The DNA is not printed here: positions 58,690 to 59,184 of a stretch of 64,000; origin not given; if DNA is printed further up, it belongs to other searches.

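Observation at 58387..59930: Operon of five translationally coupled, paralogous mini-genes (53-86 aa, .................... repeat, dodecin/DUF1508-like) behind a DUF523 gene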

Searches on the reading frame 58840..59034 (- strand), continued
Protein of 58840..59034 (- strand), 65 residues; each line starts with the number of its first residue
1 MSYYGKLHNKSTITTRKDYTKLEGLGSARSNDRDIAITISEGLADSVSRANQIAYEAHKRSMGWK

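Call 44: search_solved_structures(query=A3, max_evalue=10, show_alignments=2)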
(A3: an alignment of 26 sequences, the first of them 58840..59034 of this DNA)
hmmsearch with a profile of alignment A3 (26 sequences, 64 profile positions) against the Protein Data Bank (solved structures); distinct sequences matched with E-value up to 10: 7.
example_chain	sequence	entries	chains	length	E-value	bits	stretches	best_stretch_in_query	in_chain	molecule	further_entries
8x39_A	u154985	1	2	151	0.016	18.3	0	19-37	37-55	Serine protease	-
8x3a_A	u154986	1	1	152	0.017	18.2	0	19-37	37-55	Serine protease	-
1sfu_A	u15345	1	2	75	0.69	13.1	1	29-61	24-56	34L protein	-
4uyp_B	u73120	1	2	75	0.77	12.9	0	20-35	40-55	Cellulosomal scaffoldin adaptor protein B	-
5cwf_A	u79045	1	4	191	0.91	12.7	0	29-49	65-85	Designed helical repeat protein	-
2lyi_A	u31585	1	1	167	1.2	12.3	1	23-51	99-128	PROTEIN (entity)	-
4uyq_B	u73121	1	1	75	2.8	11.1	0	20-34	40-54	Cellulosomal scaffoldin adaptor protein B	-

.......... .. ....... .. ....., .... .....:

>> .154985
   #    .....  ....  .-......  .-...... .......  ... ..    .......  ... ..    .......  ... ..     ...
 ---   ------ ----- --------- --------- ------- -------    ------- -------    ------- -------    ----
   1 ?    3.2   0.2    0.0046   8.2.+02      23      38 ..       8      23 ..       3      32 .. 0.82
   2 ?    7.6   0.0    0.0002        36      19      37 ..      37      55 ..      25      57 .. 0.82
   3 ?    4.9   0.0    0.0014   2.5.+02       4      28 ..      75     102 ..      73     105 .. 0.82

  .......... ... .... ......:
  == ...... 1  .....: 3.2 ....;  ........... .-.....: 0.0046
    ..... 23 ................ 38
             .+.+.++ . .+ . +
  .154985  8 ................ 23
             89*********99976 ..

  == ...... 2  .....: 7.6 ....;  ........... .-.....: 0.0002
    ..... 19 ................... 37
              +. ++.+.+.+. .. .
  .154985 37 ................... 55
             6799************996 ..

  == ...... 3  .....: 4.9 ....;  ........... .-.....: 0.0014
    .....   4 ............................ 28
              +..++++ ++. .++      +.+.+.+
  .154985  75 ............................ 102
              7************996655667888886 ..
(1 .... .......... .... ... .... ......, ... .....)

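Call 47: predict_structure(alignment_id=A7)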
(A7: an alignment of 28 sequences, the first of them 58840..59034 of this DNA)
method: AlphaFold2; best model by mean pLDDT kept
length: 65 residues; sequences in the alignment: 28
mean_pLDDT: 91.0   pTM: 0.68
mean pLDDT of the five models: 91.0, 89.4, 88.2, 87.0, 55.9
residues with pLDDT >= 90: 53; 70-90: 10; 50-70: 2; < 50: 0
segments of 3 or more residues with pLDDT < 50: none
pLDDT, mean of each block of 10 residues (from residue 1): 84 92 93 92 94 94 85
secondary structure, 60 per line:
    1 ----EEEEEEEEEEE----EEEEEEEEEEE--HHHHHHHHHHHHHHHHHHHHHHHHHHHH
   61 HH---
elements in order: E5-15 E20-30 H33-62

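Call 55: fold_search(model_id=the predicted structure, library=pdb)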
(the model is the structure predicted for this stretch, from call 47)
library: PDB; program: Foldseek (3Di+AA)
matches with E <= 10: 192; with E <= 0.001: 0
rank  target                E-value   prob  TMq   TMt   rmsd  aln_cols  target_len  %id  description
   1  2yhm_A                1.9e+00  0.11  0.27  0.06   9.5        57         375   10  Structure of respiratory syncytial virus nucleocapsid protein, P212121 crystal form (released 2012-01-25)
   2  6bp6_A                2.1e+00  0.09  0.35  0.30  17.8        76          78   12  Crystal structure of Commd9 COMM domain (released 2018-08-15)
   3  1usp_A                2.4e+00  0.13  0.36  0.22   5.3        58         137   14  Organic Hydroperoxide Resistance Protein from Deinococcus radiodurans (released 2004-04-08)
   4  8ekm_A                2.6e+00  0.30  0.37  0.08   2.0        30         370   17  Clostridioides difficile binary toxin translocase CDTb double mutant - D623A D734A (released 2023-09-27)
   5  4noz_A                2.7e+00  0.18  0.41  0.23   4.1        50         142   18  Crystal Structure of an Organic Hydroperoxide Resistance Protein from Burkholderia cenocepacia (released 2013-12-04)
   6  6bp6_B                2.7e+00  0.08  0.34  0.29  18.3        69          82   13  Crystal structure of Commd9 COMM domain (released 2018-08-15)
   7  8iei_A                3.1e+00  0.10  0.28  0.08   8.4        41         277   12  Cryo-EM structure of GPR156A/B of G-protein free GPR156 (local refine) (released 2024-02-14)
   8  6ed0_A                3.3e+00  0.15  0.40  0.22   4.2        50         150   12  OhrA (Organic Hydroperoxide Resistance protein) mutant (C61S) in the "open conformation" from chromobacterium violaceu (released 2020-02-12)
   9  2if0_A                3.3e+00  0.12  0.31  0.14   5.8        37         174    8  Crystal Structure of mouse Rab27b bound to GDP in monoclinic space group (released 2007-05-01)
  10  4uc8_A                3.3e+00  0.08  0.27  0.09   9.4        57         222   10  N-terminal globular domain of the RSV Nucleoprotein in complex with C- terminal phenylalanine of the Phosphoprotein (released 2015-08-19)
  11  2wj8_J                3.3e+00  0.08  0.27  0.06   9.5        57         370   10  Respiratory Syncitial Virus RiboNucleoProtein (released 2009-12-08)
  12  2wj8_O                3.3e+00  0.08  0.27  0.06   9.5        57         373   10  Respiratory Syncitial Virus RiboNucleoProtein (released 2009-12-08)
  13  2wj8_A                3.3e+00  0.08  0.27  0.06   9.5        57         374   10  Respiratory Syncitial Virus RiboNucleoProtein (released 2009-12-08)
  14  2wj8_B                3.3e+00  0.08  0.27  0.06   9.5        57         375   10  Respiratory Syncitial Virus RiboNucleoProtein (released 2009-12-08)
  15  2wj8_R                3.3e+00  0.08  0.27  0.06   9.5        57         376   10  Respiratory Syncitial Virus RiboNucleoProtein (released 2009-12-08)
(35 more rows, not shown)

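Call 61: search_protein_families(library=phrogs, max_evalue=1, proteins=[window:58840-59034:-])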
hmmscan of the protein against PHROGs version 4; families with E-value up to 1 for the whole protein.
seq(65 aa): 0 families

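Call 62: search_protein_families(library=padloc, max_evalue=1, proteins=[window:58840-59034:-])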
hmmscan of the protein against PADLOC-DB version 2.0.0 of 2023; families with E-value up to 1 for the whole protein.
seq(65 aa): 0 families

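Call 63: search_protein_families(library=pfam, alignment_id=A3, max_evalue=1)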
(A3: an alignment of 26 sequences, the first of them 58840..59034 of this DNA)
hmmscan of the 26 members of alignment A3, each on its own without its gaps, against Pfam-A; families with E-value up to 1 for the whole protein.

A. member 1, window:58840-59034:- (65 aa): 0 families

B. families by the number of members that match (of 26 scanned): 6 families
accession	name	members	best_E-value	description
PF22797.1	SlpA_D2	1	0.037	SlpA domain II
PF00502.25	Phycobilisome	1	0.057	Phycobilisome protein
PF03018.19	Dirigent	1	0.072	Dirigent-like protein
PF12874.13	zf-met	1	0.12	Zinc-finger of C2H2 type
PF07419.17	PilM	1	0.14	PilM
PF06795.16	Erythrovirus_X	1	0.2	Erythrovirus X protein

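Call 65: list_cluster_members(proteins=[P0033, P0036, P0039, P0040, P0032])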
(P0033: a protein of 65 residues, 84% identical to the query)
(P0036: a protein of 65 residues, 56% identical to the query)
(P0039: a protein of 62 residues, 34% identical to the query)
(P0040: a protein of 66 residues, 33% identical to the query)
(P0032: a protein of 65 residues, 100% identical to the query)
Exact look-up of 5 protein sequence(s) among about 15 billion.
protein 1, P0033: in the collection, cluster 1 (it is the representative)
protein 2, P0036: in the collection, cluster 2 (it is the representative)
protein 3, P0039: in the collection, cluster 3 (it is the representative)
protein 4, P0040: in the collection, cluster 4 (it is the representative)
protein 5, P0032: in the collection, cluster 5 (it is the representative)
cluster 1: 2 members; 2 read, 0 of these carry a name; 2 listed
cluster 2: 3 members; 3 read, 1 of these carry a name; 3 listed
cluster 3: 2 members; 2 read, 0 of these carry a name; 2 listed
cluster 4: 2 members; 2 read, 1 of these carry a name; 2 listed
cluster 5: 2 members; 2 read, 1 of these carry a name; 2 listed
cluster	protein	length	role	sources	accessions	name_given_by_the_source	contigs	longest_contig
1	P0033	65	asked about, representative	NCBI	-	-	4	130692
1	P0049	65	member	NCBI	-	-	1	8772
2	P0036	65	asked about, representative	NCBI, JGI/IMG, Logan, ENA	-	hypothetical protein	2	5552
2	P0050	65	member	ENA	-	-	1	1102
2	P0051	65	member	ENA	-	-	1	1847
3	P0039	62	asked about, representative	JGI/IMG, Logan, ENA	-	-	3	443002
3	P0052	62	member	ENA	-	-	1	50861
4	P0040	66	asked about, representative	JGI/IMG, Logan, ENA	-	-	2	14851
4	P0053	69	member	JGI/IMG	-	hypothetical protein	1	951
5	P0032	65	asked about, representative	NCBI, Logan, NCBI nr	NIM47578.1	MAG: hypothetical protein GTN40_05490 [Candidatus Aenigmarchaeota archaeon] | hypothetical protein [Candidatus Aenigmarchaeota archaeon]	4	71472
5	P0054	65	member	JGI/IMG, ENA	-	-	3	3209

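Call 67: find_related_loci(query=A9, collection=genome_contigs, flank=4000)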
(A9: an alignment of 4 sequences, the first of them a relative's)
Query A9 (70 aa) in genome_contigs; peptide patterns used: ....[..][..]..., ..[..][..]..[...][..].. (x = any residue, [..] = any of these).
19 stretches matched a pattern, but none encodes a relative of the query by tblastn (E <= 1e-3).

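Call 69: find_related_loci(query=A10, collection=genome_contigs, flank=5000)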
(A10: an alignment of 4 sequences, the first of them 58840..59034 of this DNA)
Query A10 (65 aa) in genome_contigs; peptide patterns used: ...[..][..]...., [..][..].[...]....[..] (x = any residue, [..] = any of these).
21 stretches matched a pattern; 3 encode a relative of the query (tblastn E <= 1e-3); 3 distinct loci.
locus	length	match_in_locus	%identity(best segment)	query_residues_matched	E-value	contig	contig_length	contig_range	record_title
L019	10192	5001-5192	84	1-64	8e-34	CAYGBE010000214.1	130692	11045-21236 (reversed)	MAG TPA_asm: uncultured archaeon isolate ERP108616_co1_335 genome assembly, contig: k119_1612665, whole genome shotgun s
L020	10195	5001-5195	92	1-65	6e-38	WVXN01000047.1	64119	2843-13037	MAG: Candidatus Aenigmatarchaeota archaeon isolate CS1-C013 C_merged_R1_(paired)_contig_2873, whole genome shotgun seque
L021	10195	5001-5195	54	1-65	9e-20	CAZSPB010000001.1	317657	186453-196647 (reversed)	MAG TPA_asm: uncultured archaeon isolate binchicken_co6_169 genome assembly, contig: NODE_3_length_317657_cov_14.718824,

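Call 81: fold_search(model_id=the predicted structure, library=viral)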
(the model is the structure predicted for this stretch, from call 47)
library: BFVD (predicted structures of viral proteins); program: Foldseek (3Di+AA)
matches with E <= 10: 652; with E <= 0.001: 0
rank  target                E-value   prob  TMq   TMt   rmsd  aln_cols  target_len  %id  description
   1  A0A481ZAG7            3.7e-01  0.25  0.32  0.28  12.3        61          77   18  Uncharacterized protein [Pithovirus LCPAC304]
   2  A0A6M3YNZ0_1          6.9e-01  0.16  0.31  0.02  17.2        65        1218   12  Polyprotein [Picornavirales sp.]
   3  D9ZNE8                6.9e-01  0.09  0.24  0.20  14.6        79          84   10  (no name in the UniProt tables at hand)
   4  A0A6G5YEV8            7.3e-01  0.21  0.35  0.34   7.0        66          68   20  (no name in the UniProt tables at hand)
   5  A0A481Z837            8.3e-01  0.28  0.40  0.18  12.5        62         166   11  HIN-200/IF120x domain protein [Pithovirus LCPAC304]
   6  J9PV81                8.8e-01  0.69  0.52  0.32   3.8        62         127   11  Uncharacterized protein [Bacillus phage BCD7]
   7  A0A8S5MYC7            8.8e-01  0.30  0.39  0.26   7.1        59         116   20  Uncharacterized protein [Myoviridae sp. ctRRy11]
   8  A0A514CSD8            1.0e+00  0.41  0.45  0.36   4.4        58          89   19  Uncharacterized protein [Achromobacter phage Motura]
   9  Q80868                1.0e+00  0.16  0.34  0.15  31.2        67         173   13  Uncharacterized protein [Non-A non-B hepatitis virus]
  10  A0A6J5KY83            1.1e+00  0.09  0.31  0.12  32.7        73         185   14  Lipoprotein [uncultured Caudovirales phage]
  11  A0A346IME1            1.1e+00  0.08  0.21  0.03  12.8        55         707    9  Uncharacterized protein [Colletotrichum fructicola chrysovirus 1]
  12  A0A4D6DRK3            1.2e+00  0.23  0.30  0.39   3.0        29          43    7  Putative iron-only hydrogenase system regulator [Klebsiella phage vB_KpnM_IME346]
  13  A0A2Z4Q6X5            1.2e+00  0.20  0.33  0.28   5.7        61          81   11  (no name in the UniProt tables at hand)
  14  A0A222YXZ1            1.2e+00  0.16  0.32  0.33   6.2        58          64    9  Uncharacterized protein [Mycobacterium phage MyraDee]
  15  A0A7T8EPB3            1.3e+00  0.25  0.33  0.16   5.3        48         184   14  Uncharacterized protein [Erwinia phage pEa_SNUABM_5]
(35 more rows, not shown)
